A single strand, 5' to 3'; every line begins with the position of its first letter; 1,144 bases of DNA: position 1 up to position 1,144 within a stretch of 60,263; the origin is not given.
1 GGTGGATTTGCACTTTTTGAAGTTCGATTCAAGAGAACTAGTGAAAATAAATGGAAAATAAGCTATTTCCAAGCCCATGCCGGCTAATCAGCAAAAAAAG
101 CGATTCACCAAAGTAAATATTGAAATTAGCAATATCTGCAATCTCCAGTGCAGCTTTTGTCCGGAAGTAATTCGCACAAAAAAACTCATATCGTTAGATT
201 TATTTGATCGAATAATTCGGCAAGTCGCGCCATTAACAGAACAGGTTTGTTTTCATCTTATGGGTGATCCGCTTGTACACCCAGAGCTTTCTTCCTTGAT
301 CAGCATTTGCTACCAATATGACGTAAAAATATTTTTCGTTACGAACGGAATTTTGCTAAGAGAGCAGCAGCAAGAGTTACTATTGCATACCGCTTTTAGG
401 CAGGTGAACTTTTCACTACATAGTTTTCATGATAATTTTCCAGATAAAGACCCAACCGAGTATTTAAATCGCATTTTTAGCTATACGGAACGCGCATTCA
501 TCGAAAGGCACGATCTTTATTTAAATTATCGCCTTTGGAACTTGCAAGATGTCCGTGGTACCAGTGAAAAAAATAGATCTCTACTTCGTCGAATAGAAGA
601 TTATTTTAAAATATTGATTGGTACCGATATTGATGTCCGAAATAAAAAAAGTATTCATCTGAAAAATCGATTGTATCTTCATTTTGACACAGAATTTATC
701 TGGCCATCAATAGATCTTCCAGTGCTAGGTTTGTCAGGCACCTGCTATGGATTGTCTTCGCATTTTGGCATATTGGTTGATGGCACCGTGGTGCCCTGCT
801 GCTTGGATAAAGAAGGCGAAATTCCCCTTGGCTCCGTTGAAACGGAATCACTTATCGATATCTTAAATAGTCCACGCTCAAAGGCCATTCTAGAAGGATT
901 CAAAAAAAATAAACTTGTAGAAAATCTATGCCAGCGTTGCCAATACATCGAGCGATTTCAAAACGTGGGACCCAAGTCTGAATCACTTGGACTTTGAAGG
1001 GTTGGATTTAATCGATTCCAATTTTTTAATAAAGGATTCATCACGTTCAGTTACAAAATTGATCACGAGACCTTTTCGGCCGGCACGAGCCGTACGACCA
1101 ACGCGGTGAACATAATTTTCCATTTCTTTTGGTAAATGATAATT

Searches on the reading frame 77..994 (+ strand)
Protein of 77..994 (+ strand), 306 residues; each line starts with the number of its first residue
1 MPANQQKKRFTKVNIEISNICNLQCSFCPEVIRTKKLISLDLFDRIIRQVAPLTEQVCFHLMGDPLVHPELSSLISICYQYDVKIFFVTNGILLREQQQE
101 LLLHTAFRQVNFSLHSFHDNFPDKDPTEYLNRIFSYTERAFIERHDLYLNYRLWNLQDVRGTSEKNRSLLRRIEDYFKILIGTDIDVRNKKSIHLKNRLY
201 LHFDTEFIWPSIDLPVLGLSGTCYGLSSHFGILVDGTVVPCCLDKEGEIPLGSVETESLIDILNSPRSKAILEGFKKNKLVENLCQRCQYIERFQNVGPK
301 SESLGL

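Call 70: search_protein_families(library=pfam, alignment_id=A4, max_evalue=0.00001)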
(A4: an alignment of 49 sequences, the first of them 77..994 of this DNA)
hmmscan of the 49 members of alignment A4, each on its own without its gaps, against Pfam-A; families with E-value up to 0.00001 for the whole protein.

A. member 1, window:77-994:+ (306 aa): 2 families
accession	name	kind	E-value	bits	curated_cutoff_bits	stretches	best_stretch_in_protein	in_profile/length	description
PF13186.11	SPASM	-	6.5e-14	52.4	21.5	1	223-289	1-67/67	Iron-sulfur cluster-binding domain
PF04055.27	Radical_SAM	-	2.2e-13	51.2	29.5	1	15-151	1-139/166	Radical SAM superfamily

B. families by the number of members that match (of 49 scanned): 47 families (the first 25 are shown)
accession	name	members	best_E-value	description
PF00270.35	DEAD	2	2.7e-39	DEAD/DEAH box helicase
PF06736.16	TMEM175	2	5.9e-33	Endosomal/lysosomal potassium channel TMEM175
PF08327.17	AHSA1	2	8.1e-31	Activator of Hsp90 ATPase homolog 1-like protein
PF04851.21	ResIII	2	9.3e-30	Type III restriction enzyme, res subunit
PF00271.37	Helicase_C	2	9.5e-28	Helicase conserved C-terminal domain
PF03466.25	LysR_substrate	2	4.9e-21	LysR substrate binding domain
PF00126.33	HTH_1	2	1.6e-17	Bacterial regulatory helix-turn-helix protein, lysR family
PF00232.24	Glyco_hydro_1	1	4.7e-163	Glycosyl hydrolase family 1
PF09998.14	DUF2239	1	7.6e-64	Uncharacterized protein conserved in bacteria (DUF2239)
PF00106.31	adh_short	1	9.8e-45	short chain dehydrogenase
PF07690.21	MFS_1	1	9.4e-40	Major Facilitator Superfamily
PF01545.26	Cation_efflux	1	7.5e-37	Cation efflux family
PF02678.22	Pirin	1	1.3e-34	Pirin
PF06983.19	3-dmu-9_3-mt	1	6.9e-32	3-demethylubiquinone-9 3-methyltransferase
PF02586.19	SRAP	1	2.1e-27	SOS response associated peptidase (SRAP)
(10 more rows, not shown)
